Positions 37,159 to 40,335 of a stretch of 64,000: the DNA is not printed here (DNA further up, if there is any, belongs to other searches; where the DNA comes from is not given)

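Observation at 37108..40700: Low-GC islet with a single-polypeptide PLD nuclease - SF2 helicase - DUF3427-like protein plus a NUDIX hydrolase: candidate one-gene defence or restriction-like module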

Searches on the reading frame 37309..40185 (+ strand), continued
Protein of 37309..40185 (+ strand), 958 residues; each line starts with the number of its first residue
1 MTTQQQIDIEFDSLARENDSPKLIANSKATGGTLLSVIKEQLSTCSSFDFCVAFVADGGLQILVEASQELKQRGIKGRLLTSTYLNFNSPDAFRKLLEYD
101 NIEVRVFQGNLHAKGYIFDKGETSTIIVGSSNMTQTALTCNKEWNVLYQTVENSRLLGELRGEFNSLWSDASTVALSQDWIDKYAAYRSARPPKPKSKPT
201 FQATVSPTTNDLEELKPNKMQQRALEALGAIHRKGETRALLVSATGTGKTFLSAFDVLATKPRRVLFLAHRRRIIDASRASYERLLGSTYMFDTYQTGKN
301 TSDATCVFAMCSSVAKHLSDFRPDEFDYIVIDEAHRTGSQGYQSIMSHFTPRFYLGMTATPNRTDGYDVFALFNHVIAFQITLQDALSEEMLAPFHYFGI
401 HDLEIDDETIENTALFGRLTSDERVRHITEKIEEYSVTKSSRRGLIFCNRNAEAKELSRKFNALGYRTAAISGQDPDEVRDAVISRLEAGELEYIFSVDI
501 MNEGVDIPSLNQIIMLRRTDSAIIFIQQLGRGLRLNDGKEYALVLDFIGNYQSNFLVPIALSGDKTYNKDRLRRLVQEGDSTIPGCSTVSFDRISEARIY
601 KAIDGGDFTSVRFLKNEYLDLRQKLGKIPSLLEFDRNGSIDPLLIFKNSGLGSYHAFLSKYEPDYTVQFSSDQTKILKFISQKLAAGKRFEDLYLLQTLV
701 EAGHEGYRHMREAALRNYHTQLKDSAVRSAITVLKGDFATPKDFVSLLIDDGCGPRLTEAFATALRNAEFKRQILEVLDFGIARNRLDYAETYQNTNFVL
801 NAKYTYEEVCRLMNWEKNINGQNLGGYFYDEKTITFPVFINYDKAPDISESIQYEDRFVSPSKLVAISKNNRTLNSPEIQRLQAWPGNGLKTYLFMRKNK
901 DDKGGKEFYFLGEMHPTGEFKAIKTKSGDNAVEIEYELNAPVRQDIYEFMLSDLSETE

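Call 19: find_related_loci(query=A1, collection=genome_contigs, flank=6000)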
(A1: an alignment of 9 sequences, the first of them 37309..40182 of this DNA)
Query A1 (958 aa) in genome_contigs; peptide patterns used: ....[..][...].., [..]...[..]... (x = any residue, [..] = any of these).
599 stretches matched a pattern (row limit reached: there are more); 563 encode a relative of the query (tblastn E <= 1e-3); the best 80 are kept; 80 distinct loci.
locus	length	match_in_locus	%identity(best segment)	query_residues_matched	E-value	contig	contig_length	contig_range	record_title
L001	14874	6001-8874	99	1-958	0e+0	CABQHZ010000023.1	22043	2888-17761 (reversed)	MAG TPA_asm: uncultured Collinsella sp. isolate MGYG-HGUT-00599 genome assembly, contig: GUT_GENOME018376_23, whole geno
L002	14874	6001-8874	95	1-958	0e+0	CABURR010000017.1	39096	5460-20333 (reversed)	MAG TPA_asm: uncultured Collinsella sp. isolate MGYG-HGUT-04320 genome assembly, contig: GUT_GENOME266465_17, whole geno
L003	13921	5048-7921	95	1-958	0e+0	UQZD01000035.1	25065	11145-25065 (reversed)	uncultured Collinsella sp. isolate UMGS783 genome assembly, contig: NODE_827_length_25065_cov_7.917673, whole genome sho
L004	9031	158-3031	95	1-958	0e+0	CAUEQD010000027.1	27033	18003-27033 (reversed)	MAG TPA_asm: uncultured Collinsella sp. isolate SRR20881986_bin.23_MetaWRAP_v1.3_MAG genome assembly, contig: ERZ1877553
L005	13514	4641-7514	95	1-958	0e+0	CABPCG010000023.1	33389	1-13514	MAG: uncultured Collinsella sp. isolate MGYG-HGUT-04258 genome assembly, contig: GUT_GENOME261485_23, whole genome shotg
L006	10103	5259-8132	94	1-958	0e+0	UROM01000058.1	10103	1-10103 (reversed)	uncultured Collinsella sp. isolate UMGS1190 genome assembly, contig: NODE_642_length_10103_cov_7.603304, whole genome sh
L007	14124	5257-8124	95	1-958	0e+0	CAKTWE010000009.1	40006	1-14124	MAG: uncultured Collinsella sp. isolate REFINED_METABAT215_TOP10_CONTIGS_1500_ASSEMBLY_K77_MERGED__Nepal_MoBio_Fiber-Had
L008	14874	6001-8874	97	1-958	0e+0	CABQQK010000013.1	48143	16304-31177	MAG TPA_asm: uncultured Collinsella sp. isolate MGYG-HGUT-00830 genome assembly, contig: GUT_GENOME035519_13, whole geno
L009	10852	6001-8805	56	20-956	0e+0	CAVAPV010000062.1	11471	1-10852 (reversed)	Agathobacter rectalis isolate H07606-L1_cleanbin_000018 genome assembly, contig: Spades_H07606-L1_contig_4388, whole gen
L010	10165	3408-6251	55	9-956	0e+0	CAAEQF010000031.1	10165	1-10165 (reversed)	MAG TPA_asm: Coriobacteriia bacterium, isolate HGM04058, WGS project CAAEQF010000000 data, contig: ERS608479_3_k95_24586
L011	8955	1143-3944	56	20-956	0e+0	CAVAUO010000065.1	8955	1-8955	Escherichia coli isolate SRR8978226_cleanbin_000001 genome assembly, contig: Spades_SRR8978226_contig_252, whole genome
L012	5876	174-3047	54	20-956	0e+0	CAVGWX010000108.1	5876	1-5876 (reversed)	Prevotella sp. CAG:279 isolate H07611-L1_cleanbin_000007 genome assembly, contig: Spades_H07611-L1_contig_7027, whole ge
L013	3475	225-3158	53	20-956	0e+0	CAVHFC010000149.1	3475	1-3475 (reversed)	Eubacterium sp. CAG:786 isolate H07681-L1_cleanbin_000014 genome assembly, contig: Spades_H07681-L1_contig_15160, whole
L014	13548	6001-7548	96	443-958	0e+0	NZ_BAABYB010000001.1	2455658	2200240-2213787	Collinsella sp. i06-0019-1H4 sequence1, whole genome shotgun sequence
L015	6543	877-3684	45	21-952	0e+0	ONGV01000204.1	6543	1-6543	uncultured Clostridiales bacterium isolate RUG296 genome assembly, contig: k87_26187350, whole genome shotgun sequence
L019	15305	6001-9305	43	12-950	0e+0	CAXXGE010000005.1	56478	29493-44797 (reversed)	MAG: Vallitaleaceae bacterium isolate 2a2b7994-b44a-4ebb-a176-ceeb0f7df594 genome assembly, contig: contig_5, whole geno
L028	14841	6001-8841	44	20-950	0e+0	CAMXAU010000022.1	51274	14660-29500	MAG TPA_asm: uncultured Bacteroidales bacterium isolate SRR14411270_bin.2_metawrap_v1.3_MAG genome assembly, contig: NOD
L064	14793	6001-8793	38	23-953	0e+0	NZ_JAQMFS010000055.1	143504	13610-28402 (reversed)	Gemella haemolysans strain DP3_5B 108, whole genome shotgun sequence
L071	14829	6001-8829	37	20-952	0e+0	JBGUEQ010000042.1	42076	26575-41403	MAG: Lachnotalea sp. isolate DXN-06 NODE_42_length_42076_cov_3.564823, whole genome shotgun sequence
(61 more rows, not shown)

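Call 39: search_protein_families(library=pfam, proteins=[L014:4873-5928:-, L014:1612-2937:-, L071:8842-11337:+, L019:9238-11421:+], max_evalue=0.01)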
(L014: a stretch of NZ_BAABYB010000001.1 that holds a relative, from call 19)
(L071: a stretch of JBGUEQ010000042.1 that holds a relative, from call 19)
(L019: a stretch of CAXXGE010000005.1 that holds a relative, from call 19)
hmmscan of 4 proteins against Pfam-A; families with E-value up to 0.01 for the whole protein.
L014:4873-5928:- (351 aa): 4 families
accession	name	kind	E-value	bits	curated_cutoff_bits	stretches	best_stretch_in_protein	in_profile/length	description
PF03811.18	Zn_ribbon_InsA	-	1.5e-07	31.5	26.1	1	51-77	8-34/35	InsA N-terminal domain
PF12762.13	DDE_Tnp_IS1595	-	1.6e-06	28.7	27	1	178-303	20-150/153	ISXO2-like transposase domain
PF07754.17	HVO_2753_ZBP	-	0.0001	22.5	33.2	1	50-78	18-46/46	Small zinc finger protein HVO_2753-like, Zn-binding pocket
PF09723.15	Zn_ribbon_8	-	0.0091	16.4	34.4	0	45-61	24-39/41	Zinc ribbon domain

L014:1612-2937:- (441 aa): 3 families
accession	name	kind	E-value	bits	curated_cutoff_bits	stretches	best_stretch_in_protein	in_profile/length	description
PF13173.12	AAA_14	-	5.2e-29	101.3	27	1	34-162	4-128/129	AAA domain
PF13635.12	DUF4143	-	2e-07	31.3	28.1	1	241-372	11-150/160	Domain of unknown function (DUF4143)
PF01637.24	ATPase_2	-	0.0016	18.7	33.2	1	26-59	14-47/225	ATPase domain predominantly from Archaea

L071:8842-11337:+ (832 aa): 4 families
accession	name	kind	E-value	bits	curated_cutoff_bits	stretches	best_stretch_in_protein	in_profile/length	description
PF04851.21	ResIII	-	7.5e-38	130.5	22.5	1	222-371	2-164/164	Type III restriction enzyme, res subunit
PF00271.37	Helicase_C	-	8.4e-12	45.8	23.5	1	442-548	5-108/110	Helicase conserved C-terminal domain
PF13091.12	PLDc_2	-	6.8e-11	42.6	27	1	44-166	1-122/132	PLD-like domain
PF00270.35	DEAD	-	1.4e-06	28.6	26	1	244-370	15-161/167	DEAD/DEAH box helicase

L019:9238-11421:+ (728 aa): 3 families
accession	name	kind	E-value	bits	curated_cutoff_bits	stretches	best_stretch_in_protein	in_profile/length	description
PF04851.21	ResIII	-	1.7e-35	122.8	22.5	1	119-266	2-164/164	Type III restriction enzyme, res subunit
PF00271.37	Helicase_C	-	3.9e-13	50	23.5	1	337-444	5-109/110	Helicase conserved C-terminal domain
PF00270.35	DEAD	-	8.8e-07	29.2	26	1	122-265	1-161/167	DEAD/DEAH box helicase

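Call 45: search_dna_similar(query=window:37309-40182:+, collection=phages, mode=protein, max_rows=10)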
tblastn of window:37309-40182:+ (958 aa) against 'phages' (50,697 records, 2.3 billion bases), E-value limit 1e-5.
Records with a match: 2316; places in all: 2316; records where one place covers at least 80% of the query: 5.
Best place of each record, by identity: 60-80% 1; <60% 2315.
By first word of the organism name: Mycobacterium 506; Streptococcus 262; Vibrio 217; Escherichia 184; Salmonella 179; Bacillus 80; Klebsiella 67; Stx2a-converting 62; Pseudomonas 53; Brucella 41; and 106 more.
By host as written in the record: - 397; Mycobacterium smegmatis mc2 155 365; Streptococcus thermophilus 102; Mycobacterium smegmatis mc#155 80; Escherichia coli 46; Vibrio lentus 42; Klebsiella pneumoniae 33; Salmonella enterica subsp. enterica serovar Enteritidis PT1 24; and 572 more.
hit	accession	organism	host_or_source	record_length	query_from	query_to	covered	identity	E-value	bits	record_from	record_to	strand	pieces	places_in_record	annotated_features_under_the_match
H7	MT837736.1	Bacteriophage sp.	human fecal samples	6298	1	950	99%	41.2%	0e+0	733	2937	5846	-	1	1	record has no annotation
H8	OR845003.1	Staphylococcus phage SA 1306 Kay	Staphylococcus aureus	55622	9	950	98%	36.8%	0e+0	597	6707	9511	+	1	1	record has no annotation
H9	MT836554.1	Bacteriophage sp.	human fecal samples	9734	21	952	97%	36.1%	1e-177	578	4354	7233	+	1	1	record has no annotation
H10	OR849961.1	Staphylococcus phage SA 1298 Kay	Staphylococcus aureus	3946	9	699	72%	39.0%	2e-155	497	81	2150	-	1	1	record has no annotation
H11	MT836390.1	Bacteriophage sp.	human fecal samples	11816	9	861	89%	30.4%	9e-106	368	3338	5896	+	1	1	record has no annotation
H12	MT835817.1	Bacteriophage sp.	human fecal samples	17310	52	941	93%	25.8%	6e-68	254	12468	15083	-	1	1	record has no annotation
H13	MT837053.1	Bacteriophage sp.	human fecal samples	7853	307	912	63%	33.8%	9e-78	352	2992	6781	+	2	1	record has no annotation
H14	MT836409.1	Bacteriophage sp.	human fecal samples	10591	7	601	62%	30.4%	4e-69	258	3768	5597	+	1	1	record has no annotation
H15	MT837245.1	Bacteriophage sp.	human fecal samples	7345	38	586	57%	30.9%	1e-67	253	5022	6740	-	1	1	record has no annotation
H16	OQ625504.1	Cylindrospermopsis phage Cr-LKS4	Cylindrospermopsis raciborskii KLL07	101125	221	599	40%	29.2%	1e-30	137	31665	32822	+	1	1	DNA/RNA helicase superfamily II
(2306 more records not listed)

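Call 69: search_protein_families(library=pfam, proteins=[L011:64-957:+, L011:4221-5285:+, L011:5408-8500:+, L015:32-670:+, L015:4037-6541:+, L028:5187-5837:-, L028:3691-5079:-, L064:5165-5968:+, L064:8987-10222:+, L028:9795-10220:-], max_evalue=0.001)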
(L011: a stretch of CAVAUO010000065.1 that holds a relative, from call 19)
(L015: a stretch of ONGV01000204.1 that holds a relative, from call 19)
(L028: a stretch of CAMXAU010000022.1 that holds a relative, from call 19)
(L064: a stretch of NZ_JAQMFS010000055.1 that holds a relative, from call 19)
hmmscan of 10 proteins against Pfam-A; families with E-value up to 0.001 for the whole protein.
L011:64-957:+ (297 aa): 2 families
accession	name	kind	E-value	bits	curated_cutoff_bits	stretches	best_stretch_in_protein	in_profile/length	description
PF03466.25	LysR_substrate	-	1.3e-33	116.6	28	1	87-291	3-203/209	LysR substrate binding domain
PF00126.33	HTH_1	-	4.1e-19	68.7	26.6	1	6-61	4-60/60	Bacterial regulatory helix-turn-helix protein, lysR family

L011:4221-5285:+ (354 aa): 3 families
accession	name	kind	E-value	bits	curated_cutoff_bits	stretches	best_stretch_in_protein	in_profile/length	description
PF00196.25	GerE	-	2.4e-09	37.1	23.5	1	297-349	2-54/57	Bacterial regulatory proteins, luxR family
PF08281.18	Sigma70_r4_2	-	1.2e-05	25.3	25.7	1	312-340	26-54/54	Sigma-70, region 4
PF04545.22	Sigma70_r4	-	0.00018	21.4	24.1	1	311-340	19-48/50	Sigma-70, region 4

L011:5408-8500:+ (1030 aa): 5 families
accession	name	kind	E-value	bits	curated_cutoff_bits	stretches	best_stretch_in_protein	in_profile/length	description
PF12892.13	FctA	-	6.5e-21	75.7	22.1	1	853-962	1-120/120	Spy0128-like isopeptide containing domain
PF24547.1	DUF7601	-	1.3e-19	71.3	27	1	722-839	2-115/116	Domain of unknown function (DUF7601)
PF00092.34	VWA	-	2.1e-17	64.3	23.8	1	148-325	1-155/174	von Willebrand factor type A domain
PF13519.12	VWA_2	-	1.2e-14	55.3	27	1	149-270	1-106/107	von Willebrand factor type A domain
PF19407.5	DUF5979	-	2.4e-06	28.6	25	1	723-840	1-103/104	Domain of unknown function (DUF5979)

L015:32-670:+ (212 aa): 1 family
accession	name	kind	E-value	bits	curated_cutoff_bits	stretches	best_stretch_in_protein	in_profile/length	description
PF12872.13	OST-HTH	-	1.2e-15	57.5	23.8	1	68-130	3-65/71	OST-HTH/LOTUS domain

L015:4037-6541:+ (835 aa): 0 families

L028:5187-5837:- (216 aa): 2 families
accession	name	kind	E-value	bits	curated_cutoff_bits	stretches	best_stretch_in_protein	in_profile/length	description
PF00239.26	Resolvase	-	2.2e-34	119.1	23.3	1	16-157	1-144/145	Resolvase, N terminal domain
PF13384.12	HTH_23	-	0.00022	21.4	24.6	0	181-212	10-41/50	Homeodomain-like domain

L028:3691-5079:- (462 aa): 1 family
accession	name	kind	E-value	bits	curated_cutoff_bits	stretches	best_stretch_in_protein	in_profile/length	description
PF00145.23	DNA_methylase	-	6.5e-74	249.7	22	1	17-457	2-322/324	C-5 cytosine-specific DNA methylase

L064:5165-5968:+ (267 aa): 1 family
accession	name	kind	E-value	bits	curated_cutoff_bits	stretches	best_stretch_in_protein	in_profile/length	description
PF00809.28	Pterin_bind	-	1.6e-69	234.7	25.5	1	16-250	1-244/244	Pterin binding enzyme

L064:8987-10222:+ (411 aa): 2 families
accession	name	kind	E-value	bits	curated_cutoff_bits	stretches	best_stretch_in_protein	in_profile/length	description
PF07690.21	MFS_1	-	3.6e-17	62.7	33.4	2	22-288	10-260/347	Major Facilitator Superfamily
PF05977.19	MFS_3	-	1.6e-09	37.2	27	1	5-409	7-395/524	Transmembrane secretion effector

L028:9795-10220:- (141 aa): 0 families

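Call 74: predict_structure(alignment_id=A3)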
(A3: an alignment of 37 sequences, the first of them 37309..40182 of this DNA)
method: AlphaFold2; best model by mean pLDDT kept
length: 958 residues; sequences in the alignment: 37
mean_pLDDT: 68.1   pTM: 0.43
mean pLDDT of the five models: 68.1, 67.1, 65.3, 64.3, 62.8
residues with pLDDT >= 90: 137; 70-90: 394; 50-70: 202; < 50: 225
segments of 3 or more residues with pLDDT < 50: 1-19, 26-31, 130-148, 195-212, 382-384, 392-413, 498-608, 845-854, 902-905, 954-958
pLDDT, mean of each block of 10 residues (from residue 1): 29 41 50 58 78 60 67 84 72 84 82 63 55 38 40 64 84 89 82 48 36 67 85 88 66 91 91 76 87 88 91 86 93 76 88 84 61 73 51 41 34 51 70 61 61 75 77 60 59 51 28 30 33 35 29 30 31 38 29 39 42 75 85 72 78 90 89 90 89 90 68 74 82 75 73 80 91 94 89 88 85 75 64 85 48 62 84 88 89 81 65 92 81 91 79 48
secondary structure, 60 per line:
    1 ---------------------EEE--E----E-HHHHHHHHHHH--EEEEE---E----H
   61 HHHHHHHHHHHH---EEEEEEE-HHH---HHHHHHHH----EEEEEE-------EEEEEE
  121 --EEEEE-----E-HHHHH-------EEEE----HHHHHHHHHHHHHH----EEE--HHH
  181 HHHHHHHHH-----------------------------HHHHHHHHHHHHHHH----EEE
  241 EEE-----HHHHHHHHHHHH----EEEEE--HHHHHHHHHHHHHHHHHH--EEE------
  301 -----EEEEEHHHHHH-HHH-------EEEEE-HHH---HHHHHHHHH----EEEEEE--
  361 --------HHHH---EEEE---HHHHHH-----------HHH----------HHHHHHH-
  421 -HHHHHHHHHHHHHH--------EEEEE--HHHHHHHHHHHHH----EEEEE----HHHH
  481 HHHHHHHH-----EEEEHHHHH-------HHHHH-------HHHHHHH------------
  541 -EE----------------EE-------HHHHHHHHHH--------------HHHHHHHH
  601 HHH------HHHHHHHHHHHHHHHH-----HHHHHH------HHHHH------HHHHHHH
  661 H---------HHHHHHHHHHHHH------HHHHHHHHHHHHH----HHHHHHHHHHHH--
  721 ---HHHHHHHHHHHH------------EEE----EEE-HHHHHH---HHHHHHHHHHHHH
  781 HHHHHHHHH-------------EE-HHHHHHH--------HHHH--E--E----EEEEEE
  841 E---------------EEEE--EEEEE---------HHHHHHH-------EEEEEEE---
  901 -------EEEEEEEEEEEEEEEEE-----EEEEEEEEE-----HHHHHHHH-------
elements in order (helices of 4 or more, strands of 3 or more residues): E22-24 H34-44 E47-51 H60-72 E76-82 H90-97 E102-107 E115-120 E123-127 H135-139 E147-150 H155-168 E173-175 H178-189 H219-233 E238-243 H249-260 E265-269 H272-289 E292-294 E306-310 H311-316 E328-332 H340-348 E353-358 H369-372 E376-379 H383-388 H413-419 H422-435 E444-448 H451-463 E468-472 H477-488 E494-497 H498-502 H510-514 H522-528 H569-578 H593-603 H610-625 H631-636 H643-647 H654-661 H671-683 H690-702 H707-718 H724-735 E748-750 E755-757 H759-764 H768-789 H806-812 H821-824 E835-841 E857-860 E863-867 H877-883 E891-897 E908-924 E930-938 H944-951
